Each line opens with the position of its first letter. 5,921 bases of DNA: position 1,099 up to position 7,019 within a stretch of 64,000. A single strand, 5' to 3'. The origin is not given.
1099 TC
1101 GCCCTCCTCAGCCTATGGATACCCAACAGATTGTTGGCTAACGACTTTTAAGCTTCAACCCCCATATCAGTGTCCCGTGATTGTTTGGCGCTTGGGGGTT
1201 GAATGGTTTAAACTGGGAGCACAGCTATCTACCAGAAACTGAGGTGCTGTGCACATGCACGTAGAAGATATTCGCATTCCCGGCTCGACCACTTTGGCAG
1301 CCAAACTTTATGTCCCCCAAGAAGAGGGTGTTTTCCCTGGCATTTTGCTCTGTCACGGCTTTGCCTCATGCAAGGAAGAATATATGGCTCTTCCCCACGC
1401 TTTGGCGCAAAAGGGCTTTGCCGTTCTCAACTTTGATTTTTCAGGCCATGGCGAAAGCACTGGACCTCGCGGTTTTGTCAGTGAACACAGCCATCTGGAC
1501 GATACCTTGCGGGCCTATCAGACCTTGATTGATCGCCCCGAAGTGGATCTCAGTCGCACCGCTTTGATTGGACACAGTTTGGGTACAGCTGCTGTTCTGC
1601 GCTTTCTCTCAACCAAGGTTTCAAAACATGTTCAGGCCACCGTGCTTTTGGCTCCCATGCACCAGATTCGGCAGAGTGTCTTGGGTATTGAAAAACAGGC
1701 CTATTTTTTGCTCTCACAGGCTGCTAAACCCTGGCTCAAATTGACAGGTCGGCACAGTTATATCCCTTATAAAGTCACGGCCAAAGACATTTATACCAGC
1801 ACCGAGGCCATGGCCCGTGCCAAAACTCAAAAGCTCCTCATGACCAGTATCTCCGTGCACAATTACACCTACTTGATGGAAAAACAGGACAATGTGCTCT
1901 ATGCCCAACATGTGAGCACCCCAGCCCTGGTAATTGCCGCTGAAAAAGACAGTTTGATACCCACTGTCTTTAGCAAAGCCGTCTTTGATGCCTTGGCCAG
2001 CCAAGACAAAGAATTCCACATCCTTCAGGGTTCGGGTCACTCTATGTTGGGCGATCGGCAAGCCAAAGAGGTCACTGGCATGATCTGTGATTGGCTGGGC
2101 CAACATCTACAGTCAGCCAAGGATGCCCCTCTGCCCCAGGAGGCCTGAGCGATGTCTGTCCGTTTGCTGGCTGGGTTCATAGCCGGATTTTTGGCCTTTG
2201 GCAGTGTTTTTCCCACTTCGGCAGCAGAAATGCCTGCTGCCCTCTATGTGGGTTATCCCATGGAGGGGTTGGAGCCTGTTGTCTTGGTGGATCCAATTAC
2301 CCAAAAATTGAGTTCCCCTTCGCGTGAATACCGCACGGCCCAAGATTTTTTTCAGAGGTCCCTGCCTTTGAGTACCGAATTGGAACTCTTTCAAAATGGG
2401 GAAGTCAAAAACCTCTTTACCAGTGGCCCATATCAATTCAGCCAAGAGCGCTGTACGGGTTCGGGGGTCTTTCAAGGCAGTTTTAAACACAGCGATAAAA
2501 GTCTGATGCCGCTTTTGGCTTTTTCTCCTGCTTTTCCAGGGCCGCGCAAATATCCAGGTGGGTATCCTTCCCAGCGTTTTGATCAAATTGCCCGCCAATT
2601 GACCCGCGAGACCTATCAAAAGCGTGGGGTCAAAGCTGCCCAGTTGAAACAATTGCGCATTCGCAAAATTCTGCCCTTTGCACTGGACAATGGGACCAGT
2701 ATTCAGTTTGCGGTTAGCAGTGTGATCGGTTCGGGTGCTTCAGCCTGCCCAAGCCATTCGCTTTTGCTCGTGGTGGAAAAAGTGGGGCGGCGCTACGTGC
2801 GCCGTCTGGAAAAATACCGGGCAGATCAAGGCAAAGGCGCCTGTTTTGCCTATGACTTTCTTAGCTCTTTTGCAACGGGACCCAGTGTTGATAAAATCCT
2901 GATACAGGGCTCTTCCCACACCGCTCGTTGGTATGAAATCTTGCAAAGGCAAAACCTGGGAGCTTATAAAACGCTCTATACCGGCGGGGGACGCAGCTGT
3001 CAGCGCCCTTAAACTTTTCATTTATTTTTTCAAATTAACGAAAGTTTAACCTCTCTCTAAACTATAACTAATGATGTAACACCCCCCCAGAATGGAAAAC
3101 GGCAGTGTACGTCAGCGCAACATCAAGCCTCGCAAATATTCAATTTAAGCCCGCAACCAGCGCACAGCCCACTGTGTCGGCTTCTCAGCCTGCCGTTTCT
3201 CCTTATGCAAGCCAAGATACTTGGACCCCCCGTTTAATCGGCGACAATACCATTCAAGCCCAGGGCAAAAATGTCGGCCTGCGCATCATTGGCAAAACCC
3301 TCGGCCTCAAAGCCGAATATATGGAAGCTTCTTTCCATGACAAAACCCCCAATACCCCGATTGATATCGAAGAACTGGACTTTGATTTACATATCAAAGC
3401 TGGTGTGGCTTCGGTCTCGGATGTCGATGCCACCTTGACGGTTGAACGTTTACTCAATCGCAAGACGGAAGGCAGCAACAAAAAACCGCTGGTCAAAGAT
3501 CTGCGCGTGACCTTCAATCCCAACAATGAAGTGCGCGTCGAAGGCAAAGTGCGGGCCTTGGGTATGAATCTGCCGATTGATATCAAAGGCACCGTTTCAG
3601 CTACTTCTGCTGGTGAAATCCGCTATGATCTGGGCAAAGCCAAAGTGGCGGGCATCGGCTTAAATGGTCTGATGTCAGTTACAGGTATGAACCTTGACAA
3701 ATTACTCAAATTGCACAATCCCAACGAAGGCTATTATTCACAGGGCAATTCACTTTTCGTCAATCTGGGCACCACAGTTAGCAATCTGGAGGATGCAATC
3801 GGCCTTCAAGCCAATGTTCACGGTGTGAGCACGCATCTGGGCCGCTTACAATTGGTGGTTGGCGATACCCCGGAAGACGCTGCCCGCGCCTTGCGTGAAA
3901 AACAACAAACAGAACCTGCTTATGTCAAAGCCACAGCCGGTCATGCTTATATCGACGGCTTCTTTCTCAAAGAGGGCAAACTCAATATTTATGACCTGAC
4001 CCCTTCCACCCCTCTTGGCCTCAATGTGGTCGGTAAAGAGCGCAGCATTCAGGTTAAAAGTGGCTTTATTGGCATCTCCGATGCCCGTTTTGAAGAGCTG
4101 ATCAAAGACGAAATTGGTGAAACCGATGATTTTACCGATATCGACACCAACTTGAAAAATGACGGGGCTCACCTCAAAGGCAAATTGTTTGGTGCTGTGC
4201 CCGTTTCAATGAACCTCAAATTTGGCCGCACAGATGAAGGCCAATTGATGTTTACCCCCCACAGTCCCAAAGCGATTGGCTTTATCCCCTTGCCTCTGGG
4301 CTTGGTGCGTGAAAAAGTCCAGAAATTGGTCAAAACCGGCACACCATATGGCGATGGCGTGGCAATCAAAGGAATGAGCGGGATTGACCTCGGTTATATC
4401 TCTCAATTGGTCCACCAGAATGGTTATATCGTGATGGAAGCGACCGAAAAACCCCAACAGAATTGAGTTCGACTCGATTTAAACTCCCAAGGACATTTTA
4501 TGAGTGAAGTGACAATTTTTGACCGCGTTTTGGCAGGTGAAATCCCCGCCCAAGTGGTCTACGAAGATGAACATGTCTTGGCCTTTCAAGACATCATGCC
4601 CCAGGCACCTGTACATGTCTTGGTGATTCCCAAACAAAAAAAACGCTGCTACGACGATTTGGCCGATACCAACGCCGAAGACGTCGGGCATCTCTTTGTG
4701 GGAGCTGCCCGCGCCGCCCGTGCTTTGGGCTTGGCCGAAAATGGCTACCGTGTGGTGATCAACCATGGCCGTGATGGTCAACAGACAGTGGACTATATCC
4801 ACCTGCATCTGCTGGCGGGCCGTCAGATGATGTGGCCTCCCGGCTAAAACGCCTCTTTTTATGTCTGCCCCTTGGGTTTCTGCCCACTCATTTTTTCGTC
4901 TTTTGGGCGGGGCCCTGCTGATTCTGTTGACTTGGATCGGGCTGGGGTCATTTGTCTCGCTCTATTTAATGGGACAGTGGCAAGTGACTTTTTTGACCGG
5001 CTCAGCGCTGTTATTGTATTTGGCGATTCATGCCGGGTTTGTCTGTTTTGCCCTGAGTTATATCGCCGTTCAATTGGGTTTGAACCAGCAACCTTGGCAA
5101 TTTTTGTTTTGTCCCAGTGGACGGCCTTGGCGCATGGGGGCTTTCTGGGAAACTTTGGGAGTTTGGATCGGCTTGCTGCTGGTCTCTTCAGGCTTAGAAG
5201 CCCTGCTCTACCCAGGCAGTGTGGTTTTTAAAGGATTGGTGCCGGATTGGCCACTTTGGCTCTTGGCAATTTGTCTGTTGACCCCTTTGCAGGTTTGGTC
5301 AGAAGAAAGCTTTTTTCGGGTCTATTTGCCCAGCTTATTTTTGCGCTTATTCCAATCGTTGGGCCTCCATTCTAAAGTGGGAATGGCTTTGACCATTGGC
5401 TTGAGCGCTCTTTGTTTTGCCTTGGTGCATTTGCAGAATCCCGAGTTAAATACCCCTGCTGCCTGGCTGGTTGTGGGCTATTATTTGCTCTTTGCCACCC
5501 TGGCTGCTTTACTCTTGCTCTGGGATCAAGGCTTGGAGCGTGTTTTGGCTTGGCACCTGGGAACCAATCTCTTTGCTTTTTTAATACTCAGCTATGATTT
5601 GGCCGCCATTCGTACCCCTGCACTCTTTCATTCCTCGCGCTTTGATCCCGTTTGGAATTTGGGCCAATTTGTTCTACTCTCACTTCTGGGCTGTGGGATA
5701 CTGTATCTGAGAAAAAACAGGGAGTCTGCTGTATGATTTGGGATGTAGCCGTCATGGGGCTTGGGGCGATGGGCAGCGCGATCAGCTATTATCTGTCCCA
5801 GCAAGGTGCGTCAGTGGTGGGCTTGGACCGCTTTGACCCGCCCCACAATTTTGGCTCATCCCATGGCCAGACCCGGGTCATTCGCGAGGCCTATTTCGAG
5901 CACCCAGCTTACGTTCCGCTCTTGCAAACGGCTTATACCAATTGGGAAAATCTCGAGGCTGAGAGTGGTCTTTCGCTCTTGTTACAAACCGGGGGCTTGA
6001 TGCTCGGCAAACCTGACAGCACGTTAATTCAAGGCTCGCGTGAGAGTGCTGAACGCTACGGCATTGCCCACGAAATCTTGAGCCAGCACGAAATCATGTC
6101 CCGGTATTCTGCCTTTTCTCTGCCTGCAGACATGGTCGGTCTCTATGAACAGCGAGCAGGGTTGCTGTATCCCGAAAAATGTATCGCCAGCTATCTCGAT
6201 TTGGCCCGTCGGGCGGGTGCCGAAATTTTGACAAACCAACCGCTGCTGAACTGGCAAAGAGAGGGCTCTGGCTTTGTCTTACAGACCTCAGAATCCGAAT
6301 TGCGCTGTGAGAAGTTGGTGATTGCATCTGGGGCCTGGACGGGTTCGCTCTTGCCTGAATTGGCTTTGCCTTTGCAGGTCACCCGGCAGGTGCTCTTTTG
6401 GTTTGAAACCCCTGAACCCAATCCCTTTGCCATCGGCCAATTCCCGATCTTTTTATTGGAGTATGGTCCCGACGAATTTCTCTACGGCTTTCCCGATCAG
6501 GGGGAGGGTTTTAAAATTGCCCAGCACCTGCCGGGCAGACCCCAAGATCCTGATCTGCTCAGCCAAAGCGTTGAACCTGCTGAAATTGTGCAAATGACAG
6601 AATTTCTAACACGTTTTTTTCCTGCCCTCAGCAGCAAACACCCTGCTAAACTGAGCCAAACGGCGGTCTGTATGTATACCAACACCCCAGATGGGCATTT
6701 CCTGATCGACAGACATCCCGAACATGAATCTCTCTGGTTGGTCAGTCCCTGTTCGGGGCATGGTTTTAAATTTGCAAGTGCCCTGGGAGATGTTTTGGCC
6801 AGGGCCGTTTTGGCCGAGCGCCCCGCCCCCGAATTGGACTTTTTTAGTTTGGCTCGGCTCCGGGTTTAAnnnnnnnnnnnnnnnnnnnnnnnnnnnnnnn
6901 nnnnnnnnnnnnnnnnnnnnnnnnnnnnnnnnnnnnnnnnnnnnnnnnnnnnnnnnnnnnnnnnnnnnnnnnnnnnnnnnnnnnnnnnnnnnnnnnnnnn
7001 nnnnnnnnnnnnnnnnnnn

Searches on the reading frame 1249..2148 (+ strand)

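Call 17: search_protein_families(library=pfam, proteins=[window:1249-2148:+], max_evalue=0.001)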
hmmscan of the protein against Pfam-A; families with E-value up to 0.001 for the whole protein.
window:1249-2148:+ (299 aa): 15 families
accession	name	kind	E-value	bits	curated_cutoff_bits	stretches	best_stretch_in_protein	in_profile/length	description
PF12146.15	Hydrolase_4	-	3.9e-35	121.7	27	1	32-271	7-239/239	Serine aminopeptidase, S33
PF00561.26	Abhydrolase_1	-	1.1e-19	71.6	25.8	1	32-267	3-241/245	alpha/beta hydrolase fold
PF12697.13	Abhydrolase_6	-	3.6e-17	64.2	26.3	1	32-274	1-213/217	Alpha/beta hydrolase family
PF12740.14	PETase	-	5.5e-11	42.8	28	1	19-141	43-162/263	PET hydrolase-like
PF00326.27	Peptidase_S9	-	5.7e-10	39.5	22.6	1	208-289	133-212/213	Prolyl oligopeptidase family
PF06500.17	FrsA-like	-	2.1e-09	37.1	22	1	8-141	173-304/414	Esterase FrsA-like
PF06821.19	Ser_hydrolase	-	8.8e-07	29.4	22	1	102-139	55-93/172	Serine hydrolase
PF07224.18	Chlorophyllase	-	1.1e-06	28.1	26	1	20-117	33-131/301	Chlorophyllase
PF02129.25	Peptidase_S15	-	4.4e-06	27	23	1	14-255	3-252/262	X-Pro dipeptidyl-peptidase (S15 family)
PF03403.19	PAF-AH_p_II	-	1.3e-05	24.4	20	0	98-156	217-274/372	Platelet-activating factor acetylhydrolase, isoform II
PF01738.24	DLH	-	2e-05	24.7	21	0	191-272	115-194/217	Dienelactone hydrolase family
PF05448.18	AXE1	-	2.1e-05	23.9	21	0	214-276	254-315/321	Acetyl xylan esterase (AXE1)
PF08840.17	BAAT_C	-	0.00015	22.3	20.9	1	89-265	9-159/210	BAAT / Acyl-CoA thioester hydrolase C terminal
PF07859.19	Abhydrolase_3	-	0.00031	21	25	0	83-212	49-181/210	alpha/beta hydrolase fold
PF08538.16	DUF1749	-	0.00091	18.9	24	0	50-243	54-248/299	Protein of unknown function (DUF1749)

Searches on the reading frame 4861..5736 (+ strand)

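Call 17: search_protein_families(library=pfam, proteins=[window:4861-5736:+], max_evalue=0.001)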
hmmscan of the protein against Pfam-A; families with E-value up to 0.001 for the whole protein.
window:4861-5736:+ (291 aa): 1 family
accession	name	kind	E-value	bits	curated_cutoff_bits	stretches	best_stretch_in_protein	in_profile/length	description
PF02517.21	Rce1-like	-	1.4e-08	35.3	22.4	1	132-238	3-93/93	Type II CAAX prenyl endopeptidase Rce1-like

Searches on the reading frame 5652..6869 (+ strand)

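Call 17: search_protein_families(library=pfam, proteins=[window:5652-6869:+], max_evalue=0.001)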
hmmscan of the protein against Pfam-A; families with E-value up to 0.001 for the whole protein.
window:5652-6869:+ (405 aa): 2 families
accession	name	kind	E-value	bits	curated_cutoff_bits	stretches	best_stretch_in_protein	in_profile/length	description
PF01266.30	DAO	-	9e-50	170.6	27.9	1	31-384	1-352/353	FAD dependent oxidoreductase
PF02558.23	ApbA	-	0.00024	21.2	22.2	1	32-62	1-31/150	Ketopantoate reductase PanE/ApbA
